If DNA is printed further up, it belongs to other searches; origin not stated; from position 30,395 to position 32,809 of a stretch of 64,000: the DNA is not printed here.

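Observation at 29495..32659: WYL-domain regulator co-transcribed downstream of a tandem two-ring-type AAA+ ATPase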

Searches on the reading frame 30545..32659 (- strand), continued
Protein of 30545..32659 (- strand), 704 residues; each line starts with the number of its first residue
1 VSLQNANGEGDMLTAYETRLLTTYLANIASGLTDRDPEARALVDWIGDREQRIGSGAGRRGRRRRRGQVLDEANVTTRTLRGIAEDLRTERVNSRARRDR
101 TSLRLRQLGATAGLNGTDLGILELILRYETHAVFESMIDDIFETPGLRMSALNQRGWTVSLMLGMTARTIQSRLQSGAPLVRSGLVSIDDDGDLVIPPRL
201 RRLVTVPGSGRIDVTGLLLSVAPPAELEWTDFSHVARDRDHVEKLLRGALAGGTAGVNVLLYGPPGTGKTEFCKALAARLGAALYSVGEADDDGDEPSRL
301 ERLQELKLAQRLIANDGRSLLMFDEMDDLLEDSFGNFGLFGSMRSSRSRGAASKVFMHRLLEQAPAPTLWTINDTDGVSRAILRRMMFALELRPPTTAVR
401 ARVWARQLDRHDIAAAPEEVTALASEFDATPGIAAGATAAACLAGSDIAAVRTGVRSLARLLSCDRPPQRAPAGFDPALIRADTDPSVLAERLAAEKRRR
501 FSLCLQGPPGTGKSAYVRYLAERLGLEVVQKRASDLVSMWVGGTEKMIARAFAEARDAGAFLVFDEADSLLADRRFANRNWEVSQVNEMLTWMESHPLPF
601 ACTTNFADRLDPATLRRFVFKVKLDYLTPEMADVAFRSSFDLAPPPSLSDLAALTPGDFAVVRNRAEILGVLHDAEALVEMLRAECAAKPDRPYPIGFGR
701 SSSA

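Call 18: search_protein_families(library=padloc, proteins=[L064:9249-10709:+, L027:9736-12477:+, L075:9178-9813:+, L017:9988-11478:+], max_evalue=0.001)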
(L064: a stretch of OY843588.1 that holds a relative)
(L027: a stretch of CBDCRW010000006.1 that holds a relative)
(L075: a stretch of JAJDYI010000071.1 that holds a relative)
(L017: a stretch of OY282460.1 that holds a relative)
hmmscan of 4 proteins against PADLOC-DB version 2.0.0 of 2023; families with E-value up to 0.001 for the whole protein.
L064:9249-10709:+ (486 aa): 6 families
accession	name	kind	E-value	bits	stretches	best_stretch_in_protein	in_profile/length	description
PDLC04983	PDC-S26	-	8.7e-25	85.9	1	88-321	44-267/413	-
PDLC04980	PDC-S26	-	2e-20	71.5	1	90-318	43-269/389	-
PDLC04974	PDC-S26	-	9.7e-19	65.9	1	90-322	44-272/401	-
PDLC04972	PDC-S26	-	2e-09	35.3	1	95-181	47-143/397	-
PDLC04977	PDC-S26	-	3.4e-09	34.3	1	95-198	46-163/400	-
PDLC04976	PDC-S26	-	8.1e-09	33.1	1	86-180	40-142/451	-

L027:9736-12477:+ (913 aa): 0 families

L075:9178-9813:+ (211 aa): 0 families

L017:9988-11478:+ (496 aa): 0 families

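Call 32: predict_structure(alignment_id=A1)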
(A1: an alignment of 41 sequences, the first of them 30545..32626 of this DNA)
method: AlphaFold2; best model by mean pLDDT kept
length: 693 residues; sequences in the alignment: 41
mean_pLDDT: 79.5   pTM: 0.57
mean pLDDT of the five models: 79.5, 77.5, 76.7, 73.2, 61.1
residues with pLDDT >= 90: 137; 70-90: 440; 50-70: 69; < 50: 47
segments of 3 or more residues with pLDDT < 50: 46-60, 322-341, 450-454, 689-693
pLDDT, mean of each block of 10 residues (from residue 1): 89 94 86 85 57 43 80 92 89 89 91 92 88 69 88 92 87 84 87 82 83 83 85 91 87 79 92 77 67 81 84 77 35 33 67 85 74 83 79 85 87 72 75 80 64 55 75 87 82 87 89 86 71 78 82 85 74 77 80 77 83 89 90 89 86 79 91 80 51 35
secondary structure, 60 per line:
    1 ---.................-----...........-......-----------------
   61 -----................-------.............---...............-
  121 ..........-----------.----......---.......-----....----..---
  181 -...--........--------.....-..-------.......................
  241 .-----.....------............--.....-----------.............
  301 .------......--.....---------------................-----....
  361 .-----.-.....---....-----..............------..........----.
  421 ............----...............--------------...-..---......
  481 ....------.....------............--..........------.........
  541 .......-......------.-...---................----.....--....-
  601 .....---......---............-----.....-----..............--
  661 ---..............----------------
elements in order (helices of 4 or more, strands of 3 or more residues): H4-20 H26-36 H38-43 H66-81 H89-101 H105-119 H121-130 H147-152 H156-162 H168-171 E182-184 H187-194 H203-207 H218-241 E247-251 H258-269 E272-276 H288-301 E308-313 H316-319 H336-351 E357-361 H369-373 E377-380 H386-399 H406-415 H420-432 H437-451 H475-484 E491-495 H502-513 E516-521 H522-525 H532-547 E549-554 H569-584 E589-593 H601-605 E609-614 H618-629 H635-639 H645-658 H664-677

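Call 37: fold_search(model_id=the predicted structure, library=pdb)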
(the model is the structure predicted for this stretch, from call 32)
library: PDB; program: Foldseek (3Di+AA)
matches with E <= 10: 1913; with E <= 0.001: 1546
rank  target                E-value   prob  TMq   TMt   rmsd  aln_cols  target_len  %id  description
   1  8ua0_A                1.3e-17  1.00  0.33  0.39  11.9       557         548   18  Cdc48-Shp1 unfolding native substrate, Class 8 (released 2024-11-06)
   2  9bji_E                1.3e-17  1.00  0.32  0.37  13.7       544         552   18  Cryo-EM structure of apo NVL (released 2026-01-21)
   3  5c1a_A                1.4e-17  1.00  0.31  0.30  11.9       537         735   18  p97-N750D/R753D/M757D/Q760D in complex with ATP-gamma-S (released 2016-01-13)
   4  8rhn_K                1.6e-17  1.00  0.32  0.39  11.8       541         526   18  Structure of the 55LCC ATPase complex (released 2024-03-27)
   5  6omb_B                2.1e-17  1.00  0.33  0.39  11.9       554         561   17  Cdc48 Hexamer (Subunits A to E) with substrate bound to the central pore (released 2019-07-17)
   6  5c18_A                2.4e-17  1.00  0.32  0.31  11.2       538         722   17  p97-delta709-728 in complex with ATP-gamma-S (released 2016-01-13)
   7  6opc_B                2.8e-17  1.00  0.33  0.32  12.2       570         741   17  Cdc48 Hexamer in a complex with substrate and Shp1(Ubx Domain) (released 2019-07-10)
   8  7swl_B                2.9e-17  1.00  0.32  0.38  12.6       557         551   17  CryoEM structure of the N-terminal-deleted Rix7 AAA-ATPase (released 2022-03-02)
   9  7mhs_B                3.4e-17  1.00  0.33  0.40  12.4       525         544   18  Structure of p97 (subunits A to E) with substrate engaged (released 2022-05-11)
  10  8u9p_B                3.7e-17  1.00  0.33  0.39  12.2       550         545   18  Cdc48-Shp1 unfolding native substrate, Class 2 (released 2024-11-06)
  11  5c18_B                3.7e-17  1.00  0.31  0.30  11.4       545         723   16  p97-delta709-728 in complex with ATP-gamma-S (released 2016-01-13)
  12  7lmz_E                4.3e-17  1.00  0.34  0.33  11.8       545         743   16  Cryo-EM structure of human p97 in complex with Npl4/Ufd1 and Ub6 (Class 1) (released 2021-09-15)
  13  7ln4_D                4.3e-17  1.00  0.31  0.30  12.0       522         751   16  Cryo-EM structure of human p97 in complex with Npl4/Ufd1 and polyubiquitinated Ub-Eos (FOM, Class 3) (released 2021-09-15)
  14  7swl_D                4.3e-17  1.00  0.30  0.35  12.7       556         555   18  CryoEM structure of the N-terminal-deleted Rix7 AAA-ATPase (released 2022-03-02)
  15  8u8i_A                4.5e-17  1.00  0.33  0.40  12.2       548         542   19  Cdc48-Shp1 unfolding native substrate, Class 4 (released 2024-11-06)
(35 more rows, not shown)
